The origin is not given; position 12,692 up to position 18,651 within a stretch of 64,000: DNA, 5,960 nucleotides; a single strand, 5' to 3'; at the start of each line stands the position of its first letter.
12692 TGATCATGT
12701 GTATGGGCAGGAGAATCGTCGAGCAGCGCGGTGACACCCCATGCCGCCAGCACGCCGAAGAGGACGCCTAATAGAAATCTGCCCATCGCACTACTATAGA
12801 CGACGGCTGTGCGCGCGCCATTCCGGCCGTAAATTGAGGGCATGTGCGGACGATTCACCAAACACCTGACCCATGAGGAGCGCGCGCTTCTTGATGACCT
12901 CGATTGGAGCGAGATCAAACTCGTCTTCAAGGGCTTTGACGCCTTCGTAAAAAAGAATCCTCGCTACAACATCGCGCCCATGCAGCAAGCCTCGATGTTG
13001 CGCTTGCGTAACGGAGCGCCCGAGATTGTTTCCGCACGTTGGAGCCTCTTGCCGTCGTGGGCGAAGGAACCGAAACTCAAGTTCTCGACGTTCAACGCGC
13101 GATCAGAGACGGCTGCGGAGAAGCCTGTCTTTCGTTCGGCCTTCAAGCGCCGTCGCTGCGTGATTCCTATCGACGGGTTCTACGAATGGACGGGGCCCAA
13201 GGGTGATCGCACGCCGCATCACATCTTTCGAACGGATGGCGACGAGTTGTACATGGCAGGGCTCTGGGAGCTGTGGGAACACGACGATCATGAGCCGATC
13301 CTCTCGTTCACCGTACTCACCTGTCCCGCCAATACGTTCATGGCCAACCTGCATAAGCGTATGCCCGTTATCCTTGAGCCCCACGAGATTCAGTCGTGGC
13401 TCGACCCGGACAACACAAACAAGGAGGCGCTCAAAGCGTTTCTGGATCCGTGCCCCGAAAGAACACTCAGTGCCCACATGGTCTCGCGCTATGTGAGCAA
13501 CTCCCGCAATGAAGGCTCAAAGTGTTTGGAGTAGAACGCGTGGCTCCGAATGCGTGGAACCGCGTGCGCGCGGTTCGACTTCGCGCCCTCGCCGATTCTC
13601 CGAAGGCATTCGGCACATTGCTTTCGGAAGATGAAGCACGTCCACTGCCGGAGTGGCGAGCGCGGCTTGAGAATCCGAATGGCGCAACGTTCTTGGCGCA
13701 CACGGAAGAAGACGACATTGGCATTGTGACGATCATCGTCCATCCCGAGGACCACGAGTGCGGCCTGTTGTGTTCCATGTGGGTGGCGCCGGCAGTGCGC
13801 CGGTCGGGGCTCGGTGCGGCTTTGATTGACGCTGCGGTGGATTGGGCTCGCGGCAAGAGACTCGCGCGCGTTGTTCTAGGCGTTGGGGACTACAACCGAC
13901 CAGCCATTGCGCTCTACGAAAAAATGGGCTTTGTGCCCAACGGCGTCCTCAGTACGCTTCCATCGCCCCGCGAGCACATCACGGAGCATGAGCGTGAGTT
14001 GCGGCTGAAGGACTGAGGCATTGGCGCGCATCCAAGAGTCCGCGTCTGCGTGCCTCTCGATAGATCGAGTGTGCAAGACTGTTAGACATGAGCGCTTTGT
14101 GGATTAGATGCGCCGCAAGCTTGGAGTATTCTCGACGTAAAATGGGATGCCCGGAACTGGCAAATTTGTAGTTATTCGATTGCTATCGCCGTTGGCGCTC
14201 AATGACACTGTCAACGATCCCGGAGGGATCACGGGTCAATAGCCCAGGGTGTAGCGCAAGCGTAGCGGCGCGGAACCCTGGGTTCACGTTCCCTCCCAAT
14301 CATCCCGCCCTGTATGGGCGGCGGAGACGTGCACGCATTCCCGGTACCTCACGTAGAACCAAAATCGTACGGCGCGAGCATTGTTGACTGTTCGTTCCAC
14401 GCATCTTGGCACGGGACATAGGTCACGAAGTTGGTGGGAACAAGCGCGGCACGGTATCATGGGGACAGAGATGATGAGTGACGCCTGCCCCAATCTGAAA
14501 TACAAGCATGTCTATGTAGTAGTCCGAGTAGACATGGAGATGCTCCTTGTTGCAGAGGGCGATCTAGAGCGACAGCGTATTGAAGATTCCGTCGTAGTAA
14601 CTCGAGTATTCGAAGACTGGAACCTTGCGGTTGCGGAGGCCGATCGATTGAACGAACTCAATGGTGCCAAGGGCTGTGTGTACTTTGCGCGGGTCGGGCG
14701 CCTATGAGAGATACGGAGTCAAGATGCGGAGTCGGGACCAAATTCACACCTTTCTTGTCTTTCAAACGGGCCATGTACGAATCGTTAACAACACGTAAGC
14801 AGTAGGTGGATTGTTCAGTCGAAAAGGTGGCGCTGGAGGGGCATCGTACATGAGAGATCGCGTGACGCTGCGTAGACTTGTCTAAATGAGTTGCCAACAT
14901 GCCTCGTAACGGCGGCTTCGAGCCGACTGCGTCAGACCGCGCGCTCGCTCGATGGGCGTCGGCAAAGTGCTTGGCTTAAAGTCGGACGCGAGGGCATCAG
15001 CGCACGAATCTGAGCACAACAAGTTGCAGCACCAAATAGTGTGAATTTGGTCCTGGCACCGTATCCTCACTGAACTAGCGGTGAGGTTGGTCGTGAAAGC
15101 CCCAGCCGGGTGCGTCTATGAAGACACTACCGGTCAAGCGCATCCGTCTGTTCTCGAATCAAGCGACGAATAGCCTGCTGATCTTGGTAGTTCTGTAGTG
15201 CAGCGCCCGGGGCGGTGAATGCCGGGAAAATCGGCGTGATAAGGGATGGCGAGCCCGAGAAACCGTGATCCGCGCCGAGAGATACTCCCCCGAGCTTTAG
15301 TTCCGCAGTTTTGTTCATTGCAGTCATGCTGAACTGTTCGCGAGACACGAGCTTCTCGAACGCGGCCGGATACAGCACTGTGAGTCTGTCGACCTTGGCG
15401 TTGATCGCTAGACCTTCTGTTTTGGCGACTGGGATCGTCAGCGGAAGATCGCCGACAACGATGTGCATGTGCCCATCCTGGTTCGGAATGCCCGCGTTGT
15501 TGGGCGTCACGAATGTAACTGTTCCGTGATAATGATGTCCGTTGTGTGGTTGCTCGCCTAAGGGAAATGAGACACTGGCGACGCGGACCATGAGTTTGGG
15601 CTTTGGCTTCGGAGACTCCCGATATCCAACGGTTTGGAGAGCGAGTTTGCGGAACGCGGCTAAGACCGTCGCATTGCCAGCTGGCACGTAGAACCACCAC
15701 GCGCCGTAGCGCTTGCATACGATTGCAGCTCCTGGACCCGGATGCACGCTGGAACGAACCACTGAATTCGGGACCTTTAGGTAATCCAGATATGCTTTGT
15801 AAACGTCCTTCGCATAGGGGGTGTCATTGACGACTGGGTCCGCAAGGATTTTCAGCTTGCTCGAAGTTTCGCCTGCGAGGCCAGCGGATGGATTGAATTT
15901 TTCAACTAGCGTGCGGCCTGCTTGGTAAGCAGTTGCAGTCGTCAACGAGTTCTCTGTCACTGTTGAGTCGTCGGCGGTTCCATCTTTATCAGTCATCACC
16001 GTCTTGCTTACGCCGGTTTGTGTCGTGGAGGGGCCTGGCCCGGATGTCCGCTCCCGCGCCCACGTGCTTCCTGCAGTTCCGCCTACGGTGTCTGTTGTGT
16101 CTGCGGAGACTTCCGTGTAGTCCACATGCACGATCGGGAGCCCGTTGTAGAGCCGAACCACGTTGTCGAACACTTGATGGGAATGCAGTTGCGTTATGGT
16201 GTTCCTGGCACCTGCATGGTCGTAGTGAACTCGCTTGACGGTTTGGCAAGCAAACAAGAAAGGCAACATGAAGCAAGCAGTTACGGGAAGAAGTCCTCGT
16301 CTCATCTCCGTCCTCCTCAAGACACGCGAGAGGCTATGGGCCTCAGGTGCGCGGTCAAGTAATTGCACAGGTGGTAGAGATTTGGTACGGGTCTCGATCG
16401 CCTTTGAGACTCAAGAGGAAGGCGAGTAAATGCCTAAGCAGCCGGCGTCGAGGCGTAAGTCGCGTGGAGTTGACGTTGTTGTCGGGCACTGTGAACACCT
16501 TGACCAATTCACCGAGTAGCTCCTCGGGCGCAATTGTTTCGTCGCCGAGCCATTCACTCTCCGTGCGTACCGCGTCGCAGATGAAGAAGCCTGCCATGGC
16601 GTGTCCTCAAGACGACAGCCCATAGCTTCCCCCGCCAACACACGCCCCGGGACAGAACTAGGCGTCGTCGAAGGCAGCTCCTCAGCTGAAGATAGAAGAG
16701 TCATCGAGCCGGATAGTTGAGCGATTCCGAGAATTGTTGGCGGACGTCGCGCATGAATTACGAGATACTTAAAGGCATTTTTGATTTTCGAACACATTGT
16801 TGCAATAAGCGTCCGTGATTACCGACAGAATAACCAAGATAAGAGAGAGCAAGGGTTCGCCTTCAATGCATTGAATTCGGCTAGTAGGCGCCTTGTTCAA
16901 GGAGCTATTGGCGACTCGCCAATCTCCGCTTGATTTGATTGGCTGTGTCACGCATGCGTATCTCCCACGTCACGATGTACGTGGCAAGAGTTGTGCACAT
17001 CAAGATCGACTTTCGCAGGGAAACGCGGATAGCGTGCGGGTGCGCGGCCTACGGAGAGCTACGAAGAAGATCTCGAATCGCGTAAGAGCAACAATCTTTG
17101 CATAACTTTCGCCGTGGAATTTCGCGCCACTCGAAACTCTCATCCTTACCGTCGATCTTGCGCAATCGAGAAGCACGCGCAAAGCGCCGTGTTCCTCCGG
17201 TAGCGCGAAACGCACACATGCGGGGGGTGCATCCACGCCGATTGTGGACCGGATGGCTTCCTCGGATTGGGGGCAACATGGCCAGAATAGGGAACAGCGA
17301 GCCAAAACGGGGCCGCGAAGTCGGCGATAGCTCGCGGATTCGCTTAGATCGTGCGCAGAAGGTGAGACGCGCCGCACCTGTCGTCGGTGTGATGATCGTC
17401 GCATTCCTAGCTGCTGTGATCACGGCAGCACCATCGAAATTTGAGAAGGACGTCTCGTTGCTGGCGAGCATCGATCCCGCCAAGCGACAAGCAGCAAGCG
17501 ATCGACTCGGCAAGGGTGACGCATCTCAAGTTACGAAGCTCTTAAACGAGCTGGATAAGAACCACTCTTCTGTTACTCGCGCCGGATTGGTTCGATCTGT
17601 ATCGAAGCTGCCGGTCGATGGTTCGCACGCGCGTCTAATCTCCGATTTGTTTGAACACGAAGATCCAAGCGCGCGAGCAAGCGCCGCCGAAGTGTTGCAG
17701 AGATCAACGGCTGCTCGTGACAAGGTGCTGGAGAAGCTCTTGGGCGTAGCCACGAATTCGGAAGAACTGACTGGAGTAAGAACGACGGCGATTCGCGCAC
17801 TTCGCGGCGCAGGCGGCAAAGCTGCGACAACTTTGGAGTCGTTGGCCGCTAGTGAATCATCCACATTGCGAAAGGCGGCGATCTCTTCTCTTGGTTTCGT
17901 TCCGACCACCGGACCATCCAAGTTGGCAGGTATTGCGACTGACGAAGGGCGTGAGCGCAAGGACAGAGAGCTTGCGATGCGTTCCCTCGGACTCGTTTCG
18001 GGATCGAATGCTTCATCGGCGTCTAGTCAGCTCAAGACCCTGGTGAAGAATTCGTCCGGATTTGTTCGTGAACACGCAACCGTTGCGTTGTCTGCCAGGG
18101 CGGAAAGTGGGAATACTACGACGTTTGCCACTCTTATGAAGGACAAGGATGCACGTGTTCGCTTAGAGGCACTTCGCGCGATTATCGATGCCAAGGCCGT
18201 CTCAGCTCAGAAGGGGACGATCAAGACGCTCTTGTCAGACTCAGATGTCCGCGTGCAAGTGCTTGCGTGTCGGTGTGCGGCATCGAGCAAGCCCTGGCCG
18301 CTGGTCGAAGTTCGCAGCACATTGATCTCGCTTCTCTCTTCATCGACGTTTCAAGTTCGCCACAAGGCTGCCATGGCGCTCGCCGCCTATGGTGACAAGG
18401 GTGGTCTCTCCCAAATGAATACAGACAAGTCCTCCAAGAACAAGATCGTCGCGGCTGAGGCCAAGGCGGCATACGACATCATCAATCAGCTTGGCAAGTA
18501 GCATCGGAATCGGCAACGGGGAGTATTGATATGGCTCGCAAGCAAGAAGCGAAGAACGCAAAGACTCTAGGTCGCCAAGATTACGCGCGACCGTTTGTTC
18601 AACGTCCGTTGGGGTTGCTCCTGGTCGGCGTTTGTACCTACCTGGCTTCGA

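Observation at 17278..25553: RHS polymorphic-toxin module: HEAT-repeat accessory gene, 2137-aa Sec-type RHS toxin with an unrecognised C-terminal domain, and an overlapping candidate immunity gene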

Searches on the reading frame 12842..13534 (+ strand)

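Call 16: search_protein_families(library=pfam, proteins=[window:12842-13534:+], max_evalue=0.001)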
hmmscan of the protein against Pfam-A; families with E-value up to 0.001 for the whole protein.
window:12842-13534:+ (230 aa): 1 family
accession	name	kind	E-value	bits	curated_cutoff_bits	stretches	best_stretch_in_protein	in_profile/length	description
PF02586.19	SRAP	-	1.4e-67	227.8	27.1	1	1-220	1-213/214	SOS response associated peptidase (SRAP)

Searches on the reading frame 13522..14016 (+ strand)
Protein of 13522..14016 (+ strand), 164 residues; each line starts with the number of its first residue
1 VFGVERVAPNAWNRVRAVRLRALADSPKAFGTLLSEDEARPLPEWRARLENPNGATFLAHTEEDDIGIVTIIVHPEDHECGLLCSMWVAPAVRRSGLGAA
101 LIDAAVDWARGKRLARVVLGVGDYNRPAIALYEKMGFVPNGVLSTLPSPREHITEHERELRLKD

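Call 16: search_protein_families(library=pfam, proteins=[window:13522-14016:+], max_evalue=0.001)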
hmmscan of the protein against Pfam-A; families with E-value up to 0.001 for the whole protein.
window:13522-14016:+ (164 aa): 6 families
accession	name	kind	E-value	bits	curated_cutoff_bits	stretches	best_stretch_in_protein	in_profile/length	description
PF00583.31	Acetyltransf_1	-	2.7e-20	73.2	20.7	1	36-137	15-116/116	Acetyltransferase (GNAT) family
PF13508.13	Acetyltransf_7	-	6.5e-14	52.5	27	1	53-138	2-83/84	Acetyltransferase (GNAT) domain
PF13673.13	Acetyltransf_10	-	4.6e-07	30.3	23.6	1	44-139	21-109/128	Acetyltransferase (GNAT) domain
PF08445.16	FR47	-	2.1e-06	28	22.1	1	79-137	20-77/86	FR47-like protein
PF13302.13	Acetyltransf_3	-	3.4e-06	28.2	25.4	1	33-138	31-138/138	Acetyltransferase (GNAT) domain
PF24553.2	Rv0428c_C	-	0.00024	21.3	27.2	1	54-138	133-216/224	Probable histone acetyltransferase Rv0428c C-terminal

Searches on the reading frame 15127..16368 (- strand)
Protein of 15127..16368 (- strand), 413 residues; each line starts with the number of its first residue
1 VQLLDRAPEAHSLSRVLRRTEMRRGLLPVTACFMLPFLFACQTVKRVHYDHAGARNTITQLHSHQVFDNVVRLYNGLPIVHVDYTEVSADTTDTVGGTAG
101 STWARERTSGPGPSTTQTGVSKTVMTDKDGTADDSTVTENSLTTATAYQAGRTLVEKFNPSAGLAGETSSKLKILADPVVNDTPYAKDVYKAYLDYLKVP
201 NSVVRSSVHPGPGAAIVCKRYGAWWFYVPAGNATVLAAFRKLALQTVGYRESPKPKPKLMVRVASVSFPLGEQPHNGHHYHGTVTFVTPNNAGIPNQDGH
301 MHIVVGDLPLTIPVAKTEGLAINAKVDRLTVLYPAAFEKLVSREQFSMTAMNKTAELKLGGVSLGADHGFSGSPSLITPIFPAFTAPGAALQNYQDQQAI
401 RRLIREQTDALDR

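Call 16: search_protein_families(library=pfam, proteins=[window:15127-16368:-], max_evalue=0.001)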
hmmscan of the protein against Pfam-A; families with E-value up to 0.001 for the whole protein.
window:15127-16368:- (413 aa): 0 families

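Call 100: search_solved_structures(query=window:15127-16368:-, max_evalue=1)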
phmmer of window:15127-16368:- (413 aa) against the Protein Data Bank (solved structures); distinct sequences matched with E-value up to 1: 1.
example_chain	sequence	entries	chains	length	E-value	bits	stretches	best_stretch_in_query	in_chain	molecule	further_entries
7tjc_A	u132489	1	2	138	0.16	14.3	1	250-302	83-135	VHH-Chl-B2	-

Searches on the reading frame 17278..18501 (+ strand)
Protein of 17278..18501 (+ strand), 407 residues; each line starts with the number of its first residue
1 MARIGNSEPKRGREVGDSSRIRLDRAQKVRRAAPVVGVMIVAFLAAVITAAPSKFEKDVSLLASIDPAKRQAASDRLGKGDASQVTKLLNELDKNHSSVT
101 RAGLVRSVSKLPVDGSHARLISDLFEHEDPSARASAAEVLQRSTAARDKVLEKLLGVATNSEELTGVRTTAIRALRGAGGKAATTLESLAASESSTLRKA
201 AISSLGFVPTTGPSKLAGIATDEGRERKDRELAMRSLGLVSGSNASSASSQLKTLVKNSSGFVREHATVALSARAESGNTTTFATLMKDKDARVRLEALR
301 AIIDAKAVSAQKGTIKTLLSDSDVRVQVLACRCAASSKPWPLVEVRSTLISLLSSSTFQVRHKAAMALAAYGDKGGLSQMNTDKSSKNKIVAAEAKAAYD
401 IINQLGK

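Call 7: search_protein_families(library=pfam, proteins=[window:17278-18501:+], max_evalue=0.1)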
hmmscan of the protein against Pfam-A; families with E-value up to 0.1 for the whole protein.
window:17278-18501:+ (407 aa): 5 families
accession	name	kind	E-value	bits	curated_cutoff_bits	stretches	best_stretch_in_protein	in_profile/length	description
PF13646.12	HEAT_2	-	3.4e-21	75.8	27.7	3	120-206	4-88/88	HEAT repeats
PF02985.28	HEAT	-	1.7e-07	31.3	23.5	0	283-302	5-24/31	HEAT repeat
PF13513.12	HEAT_EZ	-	0.04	14.9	27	0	348-370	32-54/55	HEAT-like repeat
PF11698.14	V-ATPase_H_C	-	0.085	13.4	27.2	0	249-302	57-109/117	V-ATPase subunit H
PF21581.3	SCD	-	0.097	13.4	27.5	0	285-304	37-56/75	Stromalin conservative domain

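Call 8: search_protein_families(library=ncbifam, proteins=[window:17278-18501:+], max_evalue=0.1)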
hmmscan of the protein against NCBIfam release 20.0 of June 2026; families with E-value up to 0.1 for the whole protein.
window:17278-18501:+ (407 aa): 2 families
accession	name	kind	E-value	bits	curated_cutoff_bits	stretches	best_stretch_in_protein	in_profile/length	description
NF010374.0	PRK13800.1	equivalog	2e-06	26.4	1196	1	249-379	687-811/898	fumarate reductase/succinate dehydrogenase flavoprotein subunit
NF045915.1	PhycobilmeDegNblB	equivalog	0.00062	19.4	300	0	61-246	9-194/214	phycobilisome degradation protein NblB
